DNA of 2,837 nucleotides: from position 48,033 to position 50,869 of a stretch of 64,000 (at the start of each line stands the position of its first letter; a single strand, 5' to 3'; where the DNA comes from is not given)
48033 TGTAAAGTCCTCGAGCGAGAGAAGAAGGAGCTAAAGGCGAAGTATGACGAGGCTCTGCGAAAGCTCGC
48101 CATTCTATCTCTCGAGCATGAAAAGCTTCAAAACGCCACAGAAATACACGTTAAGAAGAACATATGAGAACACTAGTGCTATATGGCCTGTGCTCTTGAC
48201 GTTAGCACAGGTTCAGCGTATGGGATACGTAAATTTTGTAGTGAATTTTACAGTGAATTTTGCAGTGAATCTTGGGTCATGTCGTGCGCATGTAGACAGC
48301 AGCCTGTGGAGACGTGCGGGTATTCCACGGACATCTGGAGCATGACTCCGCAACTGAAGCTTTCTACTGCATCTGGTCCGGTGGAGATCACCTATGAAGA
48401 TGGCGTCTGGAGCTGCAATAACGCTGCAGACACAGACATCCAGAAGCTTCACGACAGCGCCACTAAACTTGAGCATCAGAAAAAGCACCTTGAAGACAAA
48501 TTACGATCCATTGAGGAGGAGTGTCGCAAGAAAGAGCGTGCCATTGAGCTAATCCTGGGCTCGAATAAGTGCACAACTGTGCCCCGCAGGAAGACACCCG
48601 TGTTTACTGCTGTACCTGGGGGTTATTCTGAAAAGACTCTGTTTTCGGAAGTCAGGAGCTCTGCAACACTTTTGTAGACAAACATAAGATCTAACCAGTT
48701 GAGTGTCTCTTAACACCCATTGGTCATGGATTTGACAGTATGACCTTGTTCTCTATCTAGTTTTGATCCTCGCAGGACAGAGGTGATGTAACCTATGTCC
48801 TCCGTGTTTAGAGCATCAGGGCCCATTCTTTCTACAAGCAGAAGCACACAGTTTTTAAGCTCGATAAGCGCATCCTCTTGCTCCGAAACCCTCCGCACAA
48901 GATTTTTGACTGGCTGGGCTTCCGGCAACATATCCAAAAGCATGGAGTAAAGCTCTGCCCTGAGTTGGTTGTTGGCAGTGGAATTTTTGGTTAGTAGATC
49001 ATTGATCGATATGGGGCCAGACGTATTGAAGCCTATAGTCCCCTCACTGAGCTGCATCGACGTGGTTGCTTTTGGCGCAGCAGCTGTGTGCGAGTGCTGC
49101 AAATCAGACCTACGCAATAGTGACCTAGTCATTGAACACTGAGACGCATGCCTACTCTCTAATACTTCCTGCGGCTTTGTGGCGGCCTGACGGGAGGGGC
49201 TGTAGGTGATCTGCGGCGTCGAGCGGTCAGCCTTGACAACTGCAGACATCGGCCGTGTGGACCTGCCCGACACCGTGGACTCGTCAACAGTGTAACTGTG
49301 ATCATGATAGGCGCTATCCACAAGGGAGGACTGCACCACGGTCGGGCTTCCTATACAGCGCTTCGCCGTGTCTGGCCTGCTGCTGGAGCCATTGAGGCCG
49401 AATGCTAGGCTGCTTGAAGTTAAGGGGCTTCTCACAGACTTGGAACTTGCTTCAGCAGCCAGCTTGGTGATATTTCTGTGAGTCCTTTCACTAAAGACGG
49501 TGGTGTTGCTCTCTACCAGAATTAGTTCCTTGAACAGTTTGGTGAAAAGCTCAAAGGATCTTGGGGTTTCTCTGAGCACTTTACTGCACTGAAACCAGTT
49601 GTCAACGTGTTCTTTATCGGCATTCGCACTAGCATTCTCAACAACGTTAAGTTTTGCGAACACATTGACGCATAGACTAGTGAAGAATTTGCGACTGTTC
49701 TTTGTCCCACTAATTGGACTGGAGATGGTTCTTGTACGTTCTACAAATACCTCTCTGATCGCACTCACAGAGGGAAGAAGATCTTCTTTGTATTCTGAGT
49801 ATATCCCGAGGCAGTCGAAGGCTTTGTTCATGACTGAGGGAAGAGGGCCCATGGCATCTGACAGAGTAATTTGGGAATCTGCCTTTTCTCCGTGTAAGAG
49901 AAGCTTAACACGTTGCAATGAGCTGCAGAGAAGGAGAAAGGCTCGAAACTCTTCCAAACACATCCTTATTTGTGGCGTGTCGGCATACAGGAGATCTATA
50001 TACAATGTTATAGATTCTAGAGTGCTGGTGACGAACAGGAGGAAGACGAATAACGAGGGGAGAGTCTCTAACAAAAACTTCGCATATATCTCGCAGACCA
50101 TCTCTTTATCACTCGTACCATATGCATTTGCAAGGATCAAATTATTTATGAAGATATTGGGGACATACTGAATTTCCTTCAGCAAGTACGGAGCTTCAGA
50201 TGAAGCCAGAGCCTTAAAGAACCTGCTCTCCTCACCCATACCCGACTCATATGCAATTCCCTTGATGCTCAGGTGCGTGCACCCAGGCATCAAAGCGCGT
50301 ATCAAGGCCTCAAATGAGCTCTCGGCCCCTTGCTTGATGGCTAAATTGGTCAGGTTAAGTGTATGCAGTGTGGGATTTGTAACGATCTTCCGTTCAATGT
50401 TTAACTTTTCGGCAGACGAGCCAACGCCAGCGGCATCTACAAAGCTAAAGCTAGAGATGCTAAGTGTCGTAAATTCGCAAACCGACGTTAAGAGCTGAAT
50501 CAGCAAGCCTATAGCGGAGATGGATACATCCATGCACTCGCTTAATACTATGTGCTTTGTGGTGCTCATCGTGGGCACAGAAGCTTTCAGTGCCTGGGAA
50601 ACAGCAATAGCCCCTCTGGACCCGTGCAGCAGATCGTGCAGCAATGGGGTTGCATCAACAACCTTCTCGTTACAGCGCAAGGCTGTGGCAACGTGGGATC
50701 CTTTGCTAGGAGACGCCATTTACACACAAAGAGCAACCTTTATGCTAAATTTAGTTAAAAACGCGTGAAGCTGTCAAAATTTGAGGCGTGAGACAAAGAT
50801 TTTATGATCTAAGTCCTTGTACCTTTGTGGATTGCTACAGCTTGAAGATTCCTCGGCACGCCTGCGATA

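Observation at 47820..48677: Tandem pair of paralogous small coiled-coil proteins sharing an N-terminal Cys cluster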

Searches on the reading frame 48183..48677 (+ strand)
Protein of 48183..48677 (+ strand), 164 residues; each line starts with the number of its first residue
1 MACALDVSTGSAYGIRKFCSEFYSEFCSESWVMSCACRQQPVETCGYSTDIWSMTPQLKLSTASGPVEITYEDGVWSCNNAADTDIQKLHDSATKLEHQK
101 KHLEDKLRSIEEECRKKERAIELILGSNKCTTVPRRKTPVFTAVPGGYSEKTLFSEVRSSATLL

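Call 8: find_encoding_contigs(protein=window:48183-48677:+, flank=3000, max_places=4)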
Protein window:48183-48677:+ (164 aa): 4 contigs read that carry it; 4 places shown.
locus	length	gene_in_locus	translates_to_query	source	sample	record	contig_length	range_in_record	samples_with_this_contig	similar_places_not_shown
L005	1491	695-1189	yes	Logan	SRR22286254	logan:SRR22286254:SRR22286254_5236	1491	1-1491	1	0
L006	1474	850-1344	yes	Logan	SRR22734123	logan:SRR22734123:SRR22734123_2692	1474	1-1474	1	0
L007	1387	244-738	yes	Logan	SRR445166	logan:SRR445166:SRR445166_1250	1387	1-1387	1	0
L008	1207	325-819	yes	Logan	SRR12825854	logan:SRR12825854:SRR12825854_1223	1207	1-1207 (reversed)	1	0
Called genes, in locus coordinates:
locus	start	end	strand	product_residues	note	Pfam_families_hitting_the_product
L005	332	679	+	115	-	-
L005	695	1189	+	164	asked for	-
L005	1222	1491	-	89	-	?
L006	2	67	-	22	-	?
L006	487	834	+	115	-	-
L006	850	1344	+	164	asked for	-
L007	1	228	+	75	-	?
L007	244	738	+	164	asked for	-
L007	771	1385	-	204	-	?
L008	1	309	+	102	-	?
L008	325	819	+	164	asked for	-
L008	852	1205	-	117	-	?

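Call 9: search_protein_families(library=pfam, proteins=[window:48183-48677:+], max_evalue=0.1)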
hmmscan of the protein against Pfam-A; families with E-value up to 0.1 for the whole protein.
window:48183-48677:+ (164 aa): 2 families
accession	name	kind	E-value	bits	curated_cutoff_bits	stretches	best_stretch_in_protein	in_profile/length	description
PF20492.3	ERM_helical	-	0.024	15.1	40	1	95-121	3-29/120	Ezrin/radixin/moesin, alpha-helical domain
PF09325.15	Vps5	-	0.063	13.3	27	1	76-120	134-178/236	Vps5 C terminal like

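Call 11: find_homologous_proteins(query=window:48279-48674:+, max_evalue=1)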
Query seq(132 aa) (132 aa): 4 proteins with E <= 1 among 9 candidates.
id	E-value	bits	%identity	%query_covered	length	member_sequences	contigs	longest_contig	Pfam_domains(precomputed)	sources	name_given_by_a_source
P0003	6.2e-71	254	89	100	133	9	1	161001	-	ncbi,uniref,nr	ncbi:Hypothetical protein GLP15_3463 [Giardia lamblia P15]|uniref:Uncharacterized protein n=1 Tax=Gi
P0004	3.0e-50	187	72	100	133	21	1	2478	-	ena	-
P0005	1.8e-44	169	71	87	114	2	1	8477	-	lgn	-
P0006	1.2e-39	153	72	75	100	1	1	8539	-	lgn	-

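Call 14: find_encoding_contigs(protein=P0003, flank=4000, max_places=3)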
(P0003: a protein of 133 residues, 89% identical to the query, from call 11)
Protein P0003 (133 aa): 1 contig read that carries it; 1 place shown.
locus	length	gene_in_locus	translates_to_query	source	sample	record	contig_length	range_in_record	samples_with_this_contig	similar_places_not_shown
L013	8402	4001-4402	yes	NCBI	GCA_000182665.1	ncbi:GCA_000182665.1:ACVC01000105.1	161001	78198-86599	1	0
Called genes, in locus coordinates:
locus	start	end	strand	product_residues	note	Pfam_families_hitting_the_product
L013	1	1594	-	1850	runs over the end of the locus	PF00023:Ank (faint), PF13606:Ank_3 (faint), PF13637:Ank_4 (faint), PF13857:Ank_5 (faint), PF12796:Ank_2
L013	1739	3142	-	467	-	-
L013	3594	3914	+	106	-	-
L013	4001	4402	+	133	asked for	-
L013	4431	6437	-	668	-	-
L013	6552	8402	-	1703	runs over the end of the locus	-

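Call 15: find_encoding_contigs(protein=P0005, flank=4000, max_places=3)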
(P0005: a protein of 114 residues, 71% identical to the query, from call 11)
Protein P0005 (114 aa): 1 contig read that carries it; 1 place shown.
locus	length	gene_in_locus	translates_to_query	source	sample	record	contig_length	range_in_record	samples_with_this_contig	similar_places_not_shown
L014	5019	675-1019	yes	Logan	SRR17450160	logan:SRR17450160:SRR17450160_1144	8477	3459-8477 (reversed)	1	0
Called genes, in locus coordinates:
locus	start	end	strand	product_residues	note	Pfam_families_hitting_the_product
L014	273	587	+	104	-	-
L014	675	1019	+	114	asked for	-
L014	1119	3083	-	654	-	-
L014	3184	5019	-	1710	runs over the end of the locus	-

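Call 17: find_encoding_contigs(protein=P0004, flank=4000, max_places=3)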
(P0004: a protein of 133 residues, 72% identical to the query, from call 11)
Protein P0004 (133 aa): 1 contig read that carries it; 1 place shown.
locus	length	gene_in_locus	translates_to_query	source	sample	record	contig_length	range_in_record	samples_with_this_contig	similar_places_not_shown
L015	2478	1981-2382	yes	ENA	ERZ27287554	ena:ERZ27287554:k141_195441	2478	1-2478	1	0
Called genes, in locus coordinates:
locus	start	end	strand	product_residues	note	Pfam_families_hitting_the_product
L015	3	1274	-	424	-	?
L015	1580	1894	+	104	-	-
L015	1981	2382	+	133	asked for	-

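Call 29: list_cluster_members(proteins=[window:48279-48674:+, window:48183-48674:+, window:48342-48674:+, window:47847-48164:+, window:46009-47400:-, window:48713-50719:-])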
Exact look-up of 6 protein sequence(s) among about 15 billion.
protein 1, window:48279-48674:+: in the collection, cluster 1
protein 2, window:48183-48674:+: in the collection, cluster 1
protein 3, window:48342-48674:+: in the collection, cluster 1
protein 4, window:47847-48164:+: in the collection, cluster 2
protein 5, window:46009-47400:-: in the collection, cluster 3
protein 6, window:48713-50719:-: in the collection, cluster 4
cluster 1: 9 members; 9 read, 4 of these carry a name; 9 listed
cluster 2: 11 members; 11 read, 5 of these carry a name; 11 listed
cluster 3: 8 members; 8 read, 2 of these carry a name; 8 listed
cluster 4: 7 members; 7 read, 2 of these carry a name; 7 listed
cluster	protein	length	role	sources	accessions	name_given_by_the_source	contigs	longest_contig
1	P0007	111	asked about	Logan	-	-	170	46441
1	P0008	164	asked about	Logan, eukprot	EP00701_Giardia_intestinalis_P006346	XP_001710170.1 Hypothetical protein GL50803_7397 [Giardia lamblia ATCC 50803]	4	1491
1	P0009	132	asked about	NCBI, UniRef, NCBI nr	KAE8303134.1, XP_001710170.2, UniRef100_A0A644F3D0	hypothetical protein GL50803_007397 [Giardia duodenalis] | Uncharacterized protein n=1 Tax=Giardia intestinalis (strain ATCC 50803 / WB clone C6) ... | hypothetical protein GL50803_007397 [Giardia intestinalis]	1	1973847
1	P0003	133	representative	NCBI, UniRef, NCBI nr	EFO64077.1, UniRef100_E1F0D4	Hypothetical protein GLP15_3463 [Giardia lamblia P15] | Uncharacterized protein n=1 Tax=Giardia intestinalis (strain P15) TaxID=658858 ...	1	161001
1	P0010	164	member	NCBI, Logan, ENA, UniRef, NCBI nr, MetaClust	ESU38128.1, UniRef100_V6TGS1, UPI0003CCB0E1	Hypothetical protein DHA2_150264 [Giardia duodenalis] | Uncharacterized protein n=1 Tax=Giardia intestinalis TaxID=5741 RepID=V6TGS1_GIAIN | Hypothetical protein DHA2_150264 [Giardia intestinalis]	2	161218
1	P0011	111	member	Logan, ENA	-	-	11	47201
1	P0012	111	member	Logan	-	-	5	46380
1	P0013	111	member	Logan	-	-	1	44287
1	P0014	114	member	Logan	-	-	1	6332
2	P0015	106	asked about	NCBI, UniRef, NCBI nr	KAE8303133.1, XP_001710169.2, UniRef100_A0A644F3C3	hypothetical protein GL50803_007396 [Giardia duodenalis] | Uncharacterized protein n=1 Tax=Giardia intestinalis (strain ATCC 50803 / WB clone C6) ... | hypothetical protein GL50803_007396 [Giardia intestinalis]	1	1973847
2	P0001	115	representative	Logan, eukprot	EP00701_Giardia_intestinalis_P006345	XP_001710169.1 Hypothetical protein GL50803_7396 [Giardia lamblia ATCC 50803]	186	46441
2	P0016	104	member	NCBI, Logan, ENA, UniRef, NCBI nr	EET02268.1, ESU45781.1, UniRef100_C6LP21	Hypothetical protein GSB_7396 [Giardia duodenalis] | Uncharacterized protein n=2 Tax=Giardia intestinalis TaxID=5741 RepID=C6LP21_GIAIB | Hypothetical protein GL50581_482 [Giardia intestinalis ATCC 50581]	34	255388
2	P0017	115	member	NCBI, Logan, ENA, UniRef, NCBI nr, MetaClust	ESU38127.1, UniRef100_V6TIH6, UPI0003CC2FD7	Hypothetical protein DHA2_7396 [Giardia duodenalis] | Uncharacterized protein n=1 Tax=Giardia intestinalis TaxID=5741 RepID=V6TIH6_GIAIN | Hypothetical protein DHA2_7396 [Giardia intestinalis]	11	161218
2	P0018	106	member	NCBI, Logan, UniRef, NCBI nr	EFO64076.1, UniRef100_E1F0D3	Hypothetical protein GLP15_3462 [Giardia lamblia P15] | Uncharacterized protein n=1 Tax=Giardia intestinalis (strain P15) TaxID=658858 ...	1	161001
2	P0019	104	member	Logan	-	-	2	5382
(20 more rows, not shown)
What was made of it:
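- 48183..48278 (+): Non-conserved upstream extension of ORF2 from the old 164-aa annotation. It overlaps the 7396 3' UTR and the repeat. The current RefSeq product is 132 aa (call 29).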

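Call 73: predict_structure(alignment_id=A5)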
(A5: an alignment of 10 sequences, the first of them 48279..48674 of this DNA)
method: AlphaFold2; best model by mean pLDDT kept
length: 132 residues; sequences in the alignment: 10
mean_pLDDT: 71.9   pTM: 0.37
mean pLDDT of the five models: 71.9, 69.9, 69.5, 69.5, 68.1
residues with pLDDT >= 90: 31; 70-90: 38; 50-70: 47; < 50: 16
segments of 3 or more residues with pLDDT < 50: 4-7, 124-127, 129-132
pLDDT, mean of each block of 10 residues (from residue 1): 48 54 74 77 71 83 97 98 95 69 60 65 50 40
secondary structure, 60 per line:
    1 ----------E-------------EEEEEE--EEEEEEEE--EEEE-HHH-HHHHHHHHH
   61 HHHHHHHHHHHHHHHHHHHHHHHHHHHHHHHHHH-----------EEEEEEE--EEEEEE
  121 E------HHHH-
elements in order: E25-30 E33-40 E43-46 H52-94 E106-112 E115-121 H128-131
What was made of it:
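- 48351..48416 (+): Predicted beta-meander of 7397, residues 25-46. AF2 strands 25-30, 33-40 and 43-46 (call 73).
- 48432..48560 (+): Coiled coil of 7397, residues 52-94. AF2 helix 52-94 with pLDDT 83-98 (call 73).
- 48561..48674 (+): C-terminal tail found only in 7397, with the conserved basic block KCT(T/A)VPR(R/K)KT..FT. The last 18 or so residues are missing in two lineages. AF2 confidence is low here (call 73).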

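Call 76: find_encoding_contigs(protein=P0006, flank=1500, max_places=2)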
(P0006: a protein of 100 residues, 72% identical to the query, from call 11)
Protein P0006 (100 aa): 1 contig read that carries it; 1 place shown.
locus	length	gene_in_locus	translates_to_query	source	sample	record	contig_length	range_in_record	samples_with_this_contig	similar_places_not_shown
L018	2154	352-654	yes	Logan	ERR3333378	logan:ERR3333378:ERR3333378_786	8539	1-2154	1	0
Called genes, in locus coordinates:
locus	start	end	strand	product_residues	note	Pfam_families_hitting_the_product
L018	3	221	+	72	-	?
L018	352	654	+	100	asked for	-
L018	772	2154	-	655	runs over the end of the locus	-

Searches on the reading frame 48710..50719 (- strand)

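Call 9: search_protein_families(library=pfam, proteins=[window:48710-50719:-], max_evalue=0.1)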
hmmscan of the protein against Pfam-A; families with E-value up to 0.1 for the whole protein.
window:48710-50719:- (669 aa): 1 family
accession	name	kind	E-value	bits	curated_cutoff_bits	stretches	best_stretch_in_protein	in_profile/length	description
PF00351.26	Biopterin_H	-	0.035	13.6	22.7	1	298-360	89-151/331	Biopterin-dependent aromatic amino acid hydroxylase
